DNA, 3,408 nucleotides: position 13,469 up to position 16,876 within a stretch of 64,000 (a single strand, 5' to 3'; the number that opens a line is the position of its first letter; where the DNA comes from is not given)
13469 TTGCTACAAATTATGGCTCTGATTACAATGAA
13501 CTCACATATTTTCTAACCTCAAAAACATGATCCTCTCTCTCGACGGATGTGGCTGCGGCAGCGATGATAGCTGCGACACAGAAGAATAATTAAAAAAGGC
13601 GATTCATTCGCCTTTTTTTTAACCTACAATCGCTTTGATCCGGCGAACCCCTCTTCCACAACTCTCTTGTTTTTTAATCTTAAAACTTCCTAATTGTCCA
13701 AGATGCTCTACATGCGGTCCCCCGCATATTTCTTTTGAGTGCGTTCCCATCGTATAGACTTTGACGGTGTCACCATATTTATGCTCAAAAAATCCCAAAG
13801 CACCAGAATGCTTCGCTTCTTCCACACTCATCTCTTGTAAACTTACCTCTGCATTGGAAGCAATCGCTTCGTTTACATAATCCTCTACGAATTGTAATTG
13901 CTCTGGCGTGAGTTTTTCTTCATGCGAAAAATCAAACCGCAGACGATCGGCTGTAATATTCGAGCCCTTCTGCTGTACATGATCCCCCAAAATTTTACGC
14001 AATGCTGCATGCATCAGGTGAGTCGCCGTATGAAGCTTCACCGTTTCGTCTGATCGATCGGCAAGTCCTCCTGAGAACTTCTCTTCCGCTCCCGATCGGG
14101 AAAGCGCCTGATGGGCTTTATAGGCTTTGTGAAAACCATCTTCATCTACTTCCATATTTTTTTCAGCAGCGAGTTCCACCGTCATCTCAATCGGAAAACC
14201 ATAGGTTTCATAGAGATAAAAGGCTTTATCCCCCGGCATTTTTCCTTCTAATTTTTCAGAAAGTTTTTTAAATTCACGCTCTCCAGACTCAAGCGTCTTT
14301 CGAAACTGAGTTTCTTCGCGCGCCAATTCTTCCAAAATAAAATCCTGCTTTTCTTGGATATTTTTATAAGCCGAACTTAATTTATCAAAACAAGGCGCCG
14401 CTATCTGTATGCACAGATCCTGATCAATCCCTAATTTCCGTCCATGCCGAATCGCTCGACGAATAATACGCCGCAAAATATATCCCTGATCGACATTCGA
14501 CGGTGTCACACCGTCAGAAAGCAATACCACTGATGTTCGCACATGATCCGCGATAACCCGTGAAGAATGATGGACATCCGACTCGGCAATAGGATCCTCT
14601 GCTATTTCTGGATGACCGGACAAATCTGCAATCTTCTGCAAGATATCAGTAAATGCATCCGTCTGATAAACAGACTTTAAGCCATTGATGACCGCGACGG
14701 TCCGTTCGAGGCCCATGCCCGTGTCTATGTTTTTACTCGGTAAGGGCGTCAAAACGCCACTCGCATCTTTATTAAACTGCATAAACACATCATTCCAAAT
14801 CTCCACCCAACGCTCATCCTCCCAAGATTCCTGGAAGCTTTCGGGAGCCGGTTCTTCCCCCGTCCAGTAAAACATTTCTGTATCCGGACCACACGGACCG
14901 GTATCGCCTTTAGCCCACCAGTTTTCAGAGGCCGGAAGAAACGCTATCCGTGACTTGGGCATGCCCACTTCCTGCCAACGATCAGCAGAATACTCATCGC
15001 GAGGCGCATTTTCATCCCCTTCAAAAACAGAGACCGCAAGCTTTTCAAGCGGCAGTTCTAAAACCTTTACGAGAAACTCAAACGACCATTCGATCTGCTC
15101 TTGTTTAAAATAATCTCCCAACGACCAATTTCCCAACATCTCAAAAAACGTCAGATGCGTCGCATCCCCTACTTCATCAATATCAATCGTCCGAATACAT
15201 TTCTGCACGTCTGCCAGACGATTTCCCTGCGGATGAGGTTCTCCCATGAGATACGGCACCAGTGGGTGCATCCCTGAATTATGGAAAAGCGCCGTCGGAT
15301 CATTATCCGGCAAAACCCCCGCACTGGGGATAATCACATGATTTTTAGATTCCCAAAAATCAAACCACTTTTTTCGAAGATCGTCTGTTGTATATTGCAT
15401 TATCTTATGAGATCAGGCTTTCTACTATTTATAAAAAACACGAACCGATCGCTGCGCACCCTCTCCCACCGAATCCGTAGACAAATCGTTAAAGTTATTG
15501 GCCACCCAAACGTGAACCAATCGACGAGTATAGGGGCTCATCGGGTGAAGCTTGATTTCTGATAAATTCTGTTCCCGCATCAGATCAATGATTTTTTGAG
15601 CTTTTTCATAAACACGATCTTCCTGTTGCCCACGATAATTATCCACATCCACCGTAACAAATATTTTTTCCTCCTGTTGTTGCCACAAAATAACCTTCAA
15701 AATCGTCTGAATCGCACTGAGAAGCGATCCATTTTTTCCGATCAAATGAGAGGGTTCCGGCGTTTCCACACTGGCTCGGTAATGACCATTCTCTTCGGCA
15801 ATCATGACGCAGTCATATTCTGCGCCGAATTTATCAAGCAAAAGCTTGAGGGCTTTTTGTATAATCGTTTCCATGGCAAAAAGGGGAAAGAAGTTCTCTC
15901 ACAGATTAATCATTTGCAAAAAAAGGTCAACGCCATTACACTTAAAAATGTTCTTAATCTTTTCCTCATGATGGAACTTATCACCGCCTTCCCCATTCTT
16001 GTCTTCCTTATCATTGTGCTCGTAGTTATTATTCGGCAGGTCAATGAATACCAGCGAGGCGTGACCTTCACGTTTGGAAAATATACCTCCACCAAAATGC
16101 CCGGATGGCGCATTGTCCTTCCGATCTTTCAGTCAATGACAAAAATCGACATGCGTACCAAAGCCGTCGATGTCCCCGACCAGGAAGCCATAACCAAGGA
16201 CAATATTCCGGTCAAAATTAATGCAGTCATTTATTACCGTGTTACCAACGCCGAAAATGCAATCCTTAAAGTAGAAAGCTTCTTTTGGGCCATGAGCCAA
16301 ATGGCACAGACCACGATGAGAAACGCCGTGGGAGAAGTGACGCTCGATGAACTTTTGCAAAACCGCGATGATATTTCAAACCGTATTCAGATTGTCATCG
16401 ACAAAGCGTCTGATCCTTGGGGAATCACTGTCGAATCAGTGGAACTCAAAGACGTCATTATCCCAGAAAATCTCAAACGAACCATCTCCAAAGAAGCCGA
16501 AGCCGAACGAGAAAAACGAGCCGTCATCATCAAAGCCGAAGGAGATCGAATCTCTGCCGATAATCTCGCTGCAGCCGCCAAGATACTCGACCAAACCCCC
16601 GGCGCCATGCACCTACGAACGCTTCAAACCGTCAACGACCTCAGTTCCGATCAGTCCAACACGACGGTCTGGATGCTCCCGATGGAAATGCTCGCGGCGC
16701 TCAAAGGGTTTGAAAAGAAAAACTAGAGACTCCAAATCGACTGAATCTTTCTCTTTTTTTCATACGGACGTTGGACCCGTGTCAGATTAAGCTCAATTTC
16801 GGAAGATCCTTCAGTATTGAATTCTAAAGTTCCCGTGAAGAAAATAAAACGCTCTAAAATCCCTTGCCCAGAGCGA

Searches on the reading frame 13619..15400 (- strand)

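Call 30: search_protein_families(library=pfam, proteins=[window:13619-15400:-], max_evalue=0.00001)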
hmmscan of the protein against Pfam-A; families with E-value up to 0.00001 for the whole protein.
window:13619-15400:- (593 aa): 2 families
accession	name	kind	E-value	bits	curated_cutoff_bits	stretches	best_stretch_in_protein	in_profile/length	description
PF01411.24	tRNA-synt_2c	-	2.9e-141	472.2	30.3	1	8-460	2-452/552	tRNA synthetases class II (A)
PF07973.19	tRNA_SAD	-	4.1e-14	52.7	24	1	546-588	1-43/44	Threonyl and Alanyl tRNA synthetase second additional domain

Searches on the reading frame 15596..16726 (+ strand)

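Call 30: search_protein_families(library=pfam, proteins=[window:15596-16726:+], max_evalue=0.00001)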
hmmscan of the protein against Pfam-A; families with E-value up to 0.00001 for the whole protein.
window:15596-16726:+ (376 aa): 1 family
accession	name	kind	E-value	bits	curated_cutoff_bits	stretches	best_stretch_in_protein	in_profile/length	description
PF01145.31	Band_7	-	7.4e-39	134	23.6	1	148-317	2-175/176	SPFH domain / Band 7 family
